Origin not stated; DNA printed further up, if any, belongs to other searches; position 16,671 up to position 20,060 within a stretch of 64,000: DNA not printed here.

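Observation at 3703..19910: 16-kb translationally coupled Hdr/Flx-like supercluster: candidate NAD(P)H-linked electron-bifurcating complex with duplicated, fused subunits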

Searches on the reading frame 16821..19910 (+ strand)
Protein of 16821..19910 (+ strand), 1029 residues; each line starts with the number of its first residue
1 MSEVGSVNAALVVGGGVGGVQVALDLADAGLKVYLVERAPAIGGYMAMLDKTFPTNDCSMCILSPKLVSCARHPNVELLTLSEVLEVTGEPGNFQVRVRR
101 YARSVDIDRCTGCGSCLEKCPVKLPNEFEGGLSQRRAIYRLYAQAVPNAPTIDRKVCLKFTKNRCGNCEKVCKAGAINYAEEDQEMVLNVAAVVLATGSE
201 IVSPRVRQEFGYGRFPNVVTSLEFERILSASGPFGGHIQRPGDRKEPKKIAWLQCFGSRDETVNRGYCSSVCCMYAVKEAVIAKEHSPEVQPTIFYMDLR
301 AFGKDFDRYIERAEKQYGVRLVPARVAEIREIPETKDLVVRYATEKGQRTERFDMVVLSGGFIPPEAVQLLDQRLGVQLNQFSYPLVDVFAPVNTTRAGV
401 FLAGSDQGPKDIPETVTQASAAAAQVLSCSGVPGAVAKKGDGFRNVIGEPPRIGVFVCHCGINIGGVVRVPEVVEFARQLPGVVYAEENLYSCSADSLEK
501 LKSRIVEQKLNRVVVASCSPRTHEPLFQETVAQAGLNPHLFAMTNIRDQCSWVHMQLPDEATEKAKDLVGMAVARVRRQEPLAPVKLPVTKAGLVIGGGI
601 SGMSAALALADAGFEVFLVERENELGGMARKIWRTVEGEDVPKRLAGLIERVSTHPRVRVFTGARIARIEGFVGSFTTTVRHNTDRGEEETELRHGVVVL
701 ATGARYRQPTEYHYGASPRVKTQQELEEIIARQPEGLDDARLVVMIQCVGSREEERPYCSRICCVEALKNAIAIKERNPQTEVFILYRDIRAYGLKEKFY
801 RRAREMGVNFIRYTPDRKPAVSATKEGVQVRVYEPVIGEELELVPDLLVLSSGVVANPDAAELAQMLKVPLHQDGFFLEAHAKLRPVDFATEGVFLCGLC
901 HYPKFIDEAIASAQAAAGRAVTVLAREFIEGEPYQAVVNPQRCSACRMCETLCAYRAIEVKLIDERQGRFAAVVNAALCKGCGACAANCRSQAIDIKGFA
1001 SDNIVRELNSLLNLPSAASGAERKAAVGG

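Call 4: search_protein_families(library=pfam, proteins=[window:16821-19910:+], max_evalue=0.001)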
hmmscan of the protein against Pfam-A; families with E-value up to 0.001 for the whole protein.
window:16821-19910:+ (1029 aa): 21 families
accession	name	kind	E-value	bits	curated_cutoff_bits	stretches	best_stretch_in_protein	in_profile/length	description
PF07992.20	Pyr_redox_2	-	2.6e-27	96.5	26.1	3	594-711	4-115/291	Pyridine nucleotide-disulphide oxidoreductase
PF13450.12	NAD_binding_8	-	3.2e-15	56.6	21.9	2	595-632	1-38/68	NAD(P)-binding Rossmann-like domain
PF12831.13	FAD_oxidored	-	6e-14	52.6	27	2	594-630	3-39/416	FAD dependent oxidoreductase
PF01266.30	DAO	-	6.6e-12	46.1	27.9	1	594-627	3-37/353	FAD dependent oxidoreductase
PF12838.12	Fer4_7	-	1.2e-10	42.1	27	1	942-993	1-52/52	4Fe-4S dicluster domain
PF00070.33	Pyr_redox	-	1.3e-10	42.1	22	2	10-43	2-35/82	Pyridine nucleotide-disulphide oxidoreductase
PF13738.12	Pyr_redox_3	-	4.9e-10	39.6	30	0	593-704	167-267/305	Pyridine nucleotide-disulphide oxidoreductase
PF00890.30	FAD_binding_2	-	2.7e-09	37.1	20.4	1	594-627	3-36/414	FAD binding domain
PF00037.32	Fer4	-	1.4e-08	34.6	21.1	1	105-122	3-20/24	4Fe-4S binding domain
PF13187.11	Fer4_9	-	1.8e-07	31.5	27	0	942-994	1-52/52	4Fe-4S dicluster domain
PF13454.12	NAD_binding_9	-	2.1e-07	31.5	21.8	0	595-634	2-42/155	FAD-NAD(P)-binding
PF13237.11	Fer4_10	-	2.4e-07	31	25.5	1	102-121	34-53/53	4Fe-4S dicluster domain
PF01134.28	GIDA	-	4.8e-07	29.6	22.1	0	595-625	4-35/391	Glucose inhibited division protein A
PF12837.12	Fer4_6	-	2.5e-06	27.6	25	0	105-123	4-22/24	4Fe-4S binding domain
PF03486.20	HI0933_like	-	8.8e-06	25.8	50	0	594-626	4-36/244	HI0933-like protein Rossmann domain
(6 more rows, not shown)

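Call 6: search_protein_families(library=ncbifam, proteins=[window:16821-19910:+], max_evalue=0.00001)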
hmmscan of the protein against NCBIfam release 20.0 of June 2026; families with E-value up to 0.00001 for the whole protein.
window:16821-19910:+ (1029 aa): 62 families (the best 25 are shown)
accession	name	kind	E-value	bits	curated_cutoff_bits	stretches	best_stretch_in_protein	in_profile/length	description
NF040770.1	hetero_SS_HdrA2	exception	8.2e-297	986.5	1100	3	7-426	139-556/777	CoB-CoM heterodisulfide reductase HdrA2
NF041778.1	hetero_SS_HdrA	equivalog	1.7e-220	733.8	1400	3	7-425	142-565/771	ferredoxin:CoB-CoM heterodisulfide reductase subunit HdrA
NF041891.1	hdrA_Methbact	equivalog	2.4e-210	700.6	1300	3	8-427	134-553/762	ferredoxin:CoB-CoM heterodisulfide reductase subunit HdrA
TIGR03467.1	HpnE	equivalog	1e-14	54.7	283.05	1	595-635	3-43/430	hydroxysqualene dehydroxylase HpnE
NF045637.1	carotdesatCrtDProt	equivalog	5.4e-14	51.6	580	2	594-633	2-41/485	1-hydroxycarotenoid 3,4-desaturase CrtD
NF005560.0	PRK07233.1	equivalog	2.7e-13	49.6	252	1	595-631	5-41/435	hypothetical protein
TIGR01372.1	soxA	subfamily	9.6e-13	46.8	1164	1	594-707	172-292/996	sarcosine oxidase subunit alpha family protein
NF058655.1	CrtID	equivalog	9.8e-13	47.7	640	1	594-632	2-40/478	bifunctional phytoene desaturase/3,4-desaturase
TIGR02734.1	crtI_fam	subfamily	1.3e-11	43.9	238.1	1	594-631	2-39/504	phytoene desaturase family protein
NF009410.0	PRK12771.1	subfamily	2.8e-11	42.7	516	1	590-630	138-178/566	NAD(P)-binding protein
NF005313.0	PRK06847.1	subfamily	3.6e-11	42.6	372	1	594-624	8-38/375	hypothetical protein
TIGR02179.1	PorD_KorD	subfamily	6.7e-11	42.2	60.05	1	935-996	19-74/78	2-oxoacid:acceptor oxidoreductase, delta subunit, pyruvate/2-ketoisovalerate family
TIGR03997.1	mycofact_OYE_2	equivalog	1.5e-10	40.2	793.15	1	586-664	374-452/645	mycofactocin system FadH/OYE family oxidoreductase 2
TIGR03197.1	MnmC_Cterm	equivalog_domain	1.6e-10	40.6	174.2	0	594-627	3-36/400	FAD-dependent 5-carboxymethylaminomethyl-2-thiouridine(34) oxidoreductase MnmC1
NF002480.1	PRK01747.1-1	equivalog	2.2e-10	39.6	540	0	562-625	217-283/645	bifunctional tRNA (5-methylaminomethyl-2-thiouridine)(34)-methyltransferase MnmC2/FAD-dependent 5-carboxymethylaminomethyl-2-thiouridine(34)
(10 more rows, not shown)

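Call 59: find_homologous_proteins(query=window:16821-19910:+, max_evalue=1e-30)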
Query window:16821-19910:+ (1029 aa): 8000 proteins with E <= 1e-30 among 8000 candidates; the best 120 are listed.
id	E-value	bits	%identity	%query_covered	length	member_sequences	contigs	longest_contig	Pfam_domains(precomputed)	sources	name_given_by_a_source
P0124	0.0e+0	2332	100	100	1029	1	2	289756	PF13450.13,PF07992.21,PF12837.13,PF00070.34,PF03486.21,PF12838.13,PF13454.13,PF01134.29,PF01494.26,PF12831.14,PF01266.31,PF00890.31,PF00037.33,PF13738.13,PF13237.12,PF13187.12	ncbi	-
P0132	0.0e+0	1798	77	98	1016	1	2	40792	PF13450.13,PF07992.21,PF12837.13,PF00070.34,PF03486.21,PF12838.13,PF13454.13,PF01134.29,PF01494.26,PF12831.14,PF01946.24,PF01266.31,PF12797.13,PF00890.31,PF00037.33,PF13738.13,PF25160.2,PF13187.12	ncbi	ncbi:MAG: CoB--CoM heterodisulfide reductase iron-sulfur subunit A family protein [candidate divisio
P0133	0.0e+0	1729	74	98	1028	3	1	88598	PF13450.13,PF07992.21,PF12837.13,PF00070.34,PF03486.21,PF12838.13,PF13454.13,PF01134.29,PF01494.26,PF12831.14,PF01266.31,PF01593.31,PF00890.31,PF00037.33,PF13738.13,PF01262.28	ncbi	-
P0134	0.0e+0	1725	74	98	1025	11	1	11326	PF13450.13,PF07992.21,PF12837.13,PF00070.34,PF03486.21,PF12838.13,PF13454.13,PF01134.29,PF01494.26,PF12831.14,PF01266.31,PF01593.31,PF00890.31,PF00037.33,PF13738.13,PF01262.28,PF13237.12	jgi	-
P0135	0.0e+0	1679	72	97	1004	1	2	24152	PF13450.13,PF07992.21,PF12837.13,PF00070.34,PF03486.21,PF12838.13,PF13454.13,PF01134.29,PF01494.26,PF12831.14,PF01266.31,PF12797.13,PF00890.31,PF00037.33,PF13738.13,PF01262.28,PF13237.12,PF13187.12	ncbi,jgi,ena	-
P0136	0.0e+0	1669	72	96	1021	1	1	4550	PF13450.13,PF07992.21,PF00070.34,PF03486.21,PF12838.13,PF13454.13,PF01134.29,PF12831.14,PF01266.31,PF01593.31,PF00890.31,PF00037.33,PF13738.13,PF01262.28,PF13237.12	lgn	-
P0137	0.0e+0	1659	73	97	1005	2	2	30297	PF13450.13,PF07992.21,PF12837.13,PF00070.34,PF03486.21,PF12838.13,PF13454.13,PF01134.29,PF01494.26,PF12831.14,PF01946.24,PF01266.31,PF01593.31,PF12797.13,PF00890.31,PF00037.33,PF13738.13,PF13237.12,PF13187.12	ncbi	ncbi:MAG: FAD-dependent oxidoreductase [candidate division WOR-3 bacterium]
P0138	0.0e+0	1656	72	96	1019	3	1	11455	PF13450.13,PF07992.21,PF00070.34,PF03486.21,PF12838.13,PF13454.13,PF01134.29,PF12831.14,PF01266.31,PF01593.31,PF00890.31,PF00037.33,PF13738.13,PF01262.28,PF13237.12,PF13187.12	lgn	-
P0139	0.0e+0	1641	71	97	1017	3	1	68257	PF13450.13,PF07992.21,PF12837.13,PF00070.34,PF03486.21,PF12838.13,PF13454.13,PF01134.29,PF12831.14,PF01266.31,PF00890.31,PF00037.33,PF13738.13,PF13237.12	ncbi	-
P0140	0.0e+0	1618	70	98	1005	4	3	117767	PF13450.13,PF07992.21,PF12837.13,PF00070.34,PF03486.21,PF13484.12,PF12838.13,PF01134.29,PF01494.26,PF12831.14,PF01946.24,PF01266.31,PF12797.13,PF00890.31,PF00037.33,PF13738.13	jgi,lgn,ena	-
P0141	0.0e+0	1608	71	96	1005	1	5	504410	PF13450.13,PF07992.21,PF12837.13,PF00070.34,PF03486.21,PF13484.12,PF12838.13,PF13454.13,PF01134.29,PF12831.14,PF01946.24,PF01266.31,PF12797.13,PF00890.31,PF00037.33,PF13738.13,PF01262.28,PF13187.12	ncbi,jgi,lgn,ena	-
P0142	0.0e+0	1605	70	97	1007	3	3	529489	PF13450.13,PF07992.21,PF12837.13,PF00070.34,PF03486.21,PF12838.13,PF01134.29,PF01494.26,PF12831.14,PF01946.24,PF01266.31,PF12797.13,PF00890.31,PF00037.33,PF13738.13,PF01262.28,PF13237.12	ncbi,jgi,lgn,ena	ncbi:MAG: FAD-dependent oxidoreductase [bacterium]|jgi:heterodisulfide reductase subunit A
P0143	0.0e+0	1602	70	96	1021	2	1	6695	PF13450.13,PF07992.21,PF12837.13,PF00070.34,PF03486.21,PF12838.13,PF01134.29,PF01494.26,PF12831.14,PF01266.31,PF12797.13,PF00890.31,PF00037.33,PF13738.13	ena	-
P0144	0.0e+0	1600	70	97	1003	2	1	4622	PF13450.13,PF07992.21,PF12837.13,PF00070.34,PF03486.21,PF12838.13,PF13454.13,PF01134.29,PF01494.26,PF12831.14,PF01266.31,PF01593.31,PF12797.13,PF00890.31,PF00037.33,PF13738.13,PF01262.28,PF13237.12,PF13187.12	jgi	jgi:heterodisulfide reductase subunit A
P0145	0.0e+0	1600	70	97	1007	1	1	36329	PF13450.13,PF07992.21,PF12837.13,PF00070.34,PF03486.21,PF12838.13,PF13454.13,PF01134.29,PF12831.14,PF01946.24,PF01266.31,PF12797.13,PF00890.31,PF00037.33,PF13738.13,PF13237.12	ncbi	-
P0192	0.0e+0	1419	63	95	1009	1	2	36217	PF14697.12,PF17179.10,PF13450.13,PF07992.21,PF12837.13,PF00070.34,PF13484.12,PF12838.13,PF13454.13,PF01134.29,PF01494.26,PF12831.14,PF01266.31,PF12797.13,PF00890.31,PF00037.33,PF13738.13,PF25160.2,PF13237.12,PF13187.12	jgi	jgi:heterodisulfide reductase subunit A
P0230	0.0e+0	1246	56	96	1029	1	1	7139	PF14697.12,PF13450.13,PF07992.21,PF12837.13,PF00070.34,PF13484.12,PF12838.13,PF01134.29,PF12831.14,PF01266.31,PF12797.13,PF00890.31,PF00037.33,PF13738.13,PF25160.2,PF13237.12,PF13187.12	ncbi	-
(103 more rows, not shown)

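Call 65: search_solved_structures(query=window:16821-19910:+, max_evalue=1e-20, show_alignments=1)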
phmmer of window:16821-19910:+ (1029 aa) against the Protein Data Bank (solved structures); distinct sequences matched with E-value up to 1e-20: 6.
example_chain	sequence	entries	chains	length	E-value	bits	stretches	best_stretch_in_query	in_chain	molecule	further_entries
5odc_A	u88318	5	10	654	6.1e-203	679.6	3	3-342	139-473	Heterodisulfide reductase, subunit A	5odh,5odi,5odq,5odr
8rvu_a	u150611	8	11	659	3.9e-187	627.3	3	4-378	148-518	H(2):CoB-CoM heterodisulfide,ferredoxin reductase subunit A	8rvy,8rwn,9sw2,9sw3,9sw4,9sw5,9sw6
8rvv_A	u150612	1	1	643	3.2e-185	620.9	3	4-378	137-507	H(2):CoB-CoM heterodisulfide,ferredoxin reductase subunit A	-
9sfi_A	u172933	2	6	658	4e-166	557.7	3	9-342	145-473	CoB--CoM heterodisulfide reductase iron-sulfur subunit A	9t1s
7bkb_A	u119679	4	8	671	1.4e-165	555.9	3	9-340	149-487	CoB--CoM heterodisulfide reductase iron-sulfur subunit A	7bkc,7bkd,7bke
6tjr_A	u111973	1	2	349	5.8e-42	146.7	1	188-430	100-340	Fumarate reductase/succinate dehydrogenase flavoprotein domain protein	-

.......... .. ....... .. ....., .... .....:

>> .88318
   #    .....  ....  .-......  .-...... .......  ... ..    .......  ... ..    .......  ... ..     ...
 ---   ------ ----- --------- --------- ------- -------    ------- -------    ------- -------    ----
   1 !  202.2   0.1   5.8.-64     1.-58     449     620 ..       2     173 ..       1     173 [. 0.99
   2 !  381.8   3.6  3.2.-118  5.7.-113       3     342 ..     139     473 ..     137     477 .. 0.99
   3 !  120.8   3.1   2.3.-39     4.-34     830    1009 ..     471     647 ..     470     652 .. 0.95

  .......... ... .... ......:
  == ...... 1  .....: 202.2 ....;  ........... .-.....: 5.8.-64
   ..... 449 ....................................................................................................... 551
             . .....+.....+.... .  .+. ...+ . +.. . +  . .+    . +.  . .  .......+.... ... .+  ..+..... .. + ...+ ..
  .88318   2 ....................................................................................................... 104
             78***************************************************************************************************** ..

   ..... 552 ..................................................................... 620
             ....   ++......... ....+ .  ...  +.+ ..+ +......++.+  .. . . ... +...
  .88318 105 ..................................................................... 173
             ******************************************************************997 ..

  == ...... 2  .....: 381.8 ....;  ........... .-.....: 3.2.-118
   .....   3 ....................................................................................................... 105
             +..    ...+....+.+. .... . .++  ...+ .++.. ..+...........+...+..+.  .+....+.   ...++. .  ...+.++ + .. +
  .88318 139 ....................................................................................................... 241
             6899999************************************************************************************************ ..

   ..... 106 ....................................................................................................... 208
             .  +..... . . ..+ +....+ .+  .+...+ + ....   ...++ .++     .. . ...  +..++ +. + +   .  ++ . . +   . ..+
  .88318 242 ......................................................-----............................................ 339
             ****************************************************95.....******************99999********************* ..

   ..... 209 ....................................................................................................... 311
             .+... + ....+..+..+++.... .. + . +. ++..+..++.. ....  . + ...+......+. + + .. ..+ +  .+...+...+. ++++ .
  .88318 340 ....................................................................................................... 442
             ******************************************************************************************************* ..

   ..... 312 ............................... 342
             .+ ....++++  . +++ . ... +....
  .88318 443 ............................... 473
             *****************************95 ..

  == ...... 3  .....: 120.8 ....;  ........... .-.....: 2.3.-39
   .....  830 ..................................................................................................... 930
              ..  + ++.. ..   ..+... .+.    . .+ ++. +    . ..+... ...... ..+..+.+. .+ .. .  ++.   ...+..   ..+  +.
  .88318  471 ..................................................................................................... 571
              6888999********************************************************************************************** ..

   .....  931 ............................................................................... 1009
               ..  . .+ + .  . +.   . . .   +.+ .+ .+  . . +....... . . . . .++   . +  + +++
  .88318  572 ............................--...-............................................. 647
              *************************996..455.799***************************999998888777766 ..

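Call 71: predict_structure(alignment_id=A2)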
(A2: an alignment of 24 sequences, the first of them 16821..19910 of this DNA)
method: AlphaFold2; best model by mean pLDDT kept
length: 1029 residues; sequences in the alignment: 24
mean_pLDDT: 79.8   pTM: 0.82
mean pLDDT of the five models: 79.8, 78.4, 78.3, 73.6, 73.6
residues with pLDDT >= 90: 270; 70-90: 559; 50-70: 137; < 50: 63
segments of 3 or more residues with pLDDT < 50: 1-4, 52-56, 125-134, 886-891, 999-1029
pLDDT, mean of each block of 10 residues (from residue 1): 61 90 87 91 71 49 76 90 91 93 87 76 49 60 73 85 85 88 93 89 83 87 75 72 89 82 69 81 81 84 66 84 89 91 87 92 83 88 84 90 83 78 85 53 78 88 63 93 88 77 91 81 75 85 73 67 85 76 71 92 93 92 87 85 92 95 88 83 83 92 84 88 91 84 90 73 85 92 88 70 91 86 86 88 93 81 77 72 46 77 83 85 77 68 82 67 86 68 62 62 42 40 36
secondary structure, 60 per line:
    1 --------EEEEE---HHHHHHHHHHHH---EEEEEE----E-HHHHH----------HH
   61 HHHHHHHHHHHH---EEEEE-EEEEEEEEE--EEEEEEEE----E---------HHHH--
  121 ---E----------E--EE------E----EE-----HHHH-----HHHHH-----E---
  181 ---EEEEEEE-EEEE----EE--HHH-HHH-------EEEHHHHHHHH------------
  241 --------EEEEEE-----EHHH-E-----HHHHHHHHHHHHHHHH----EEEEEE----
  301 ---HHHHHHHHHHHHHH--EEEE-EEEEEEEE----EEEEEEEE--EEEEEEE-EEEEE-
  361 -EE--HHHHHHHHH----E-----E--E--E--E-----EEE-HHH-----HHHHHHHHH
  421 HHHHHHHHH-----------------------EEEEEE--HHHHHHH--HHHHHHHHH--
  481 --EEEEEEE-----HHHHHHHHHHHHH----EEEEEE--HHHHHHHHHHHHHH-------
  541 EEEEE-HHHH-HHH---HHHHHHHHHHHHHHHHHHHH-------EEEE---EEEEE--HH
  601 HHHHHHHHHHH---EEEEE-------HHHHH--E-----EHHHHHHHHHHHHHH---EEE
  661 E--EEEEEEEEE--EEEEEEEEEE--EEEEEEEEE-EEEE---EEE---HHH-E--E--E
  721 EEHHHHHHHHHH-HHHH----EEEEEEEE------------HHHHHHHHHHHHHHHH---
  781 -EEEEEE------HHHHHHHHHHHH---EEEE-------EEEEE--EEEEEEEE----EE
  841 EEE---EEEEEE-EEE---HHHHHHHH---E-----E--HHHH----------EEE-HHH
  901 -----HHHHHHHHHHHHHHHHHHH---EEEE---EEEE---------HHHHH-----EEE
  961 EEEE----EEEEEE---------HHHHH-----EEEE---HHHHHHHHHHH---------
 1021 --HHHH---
elements in order (helices of 4 or more, strands of 3 or more residues): E9-13 H17-28 E32-37 H44-48 H59-72 E76-80 E82-90 E93-100 H115-118 H158-161 H167-171 E184-190 E192-195 E218-220 H221-228 E249-254 H271-286 E291-296 H304-317 E320-323 E325-332 E337-344 E347-353 E355-359 H366-374 E400-402 H412-429 E453-458 H461-467 H470-478 E483-489 H495-507 E512-517 H520-533 E541-545 H547-550 H558-577 E585-588 E592-596 H599-611 E615-619 H627-631 H641-654 E658-661 E664-672 E675-684 E687-695 E697-700 E704-706 E720-722 H723-732 H734-737 E742-749 H762-777 E782-787 H794-805 E809-812 E820-824 E827-834 E839-843 E847-852 E854-856 H860-867 H880-883 E894-896 H906-924 E928-931 E935-938 H948-952 E958-964 E969-974 H984-988 E994-997 H1001-1011 H1023-1026
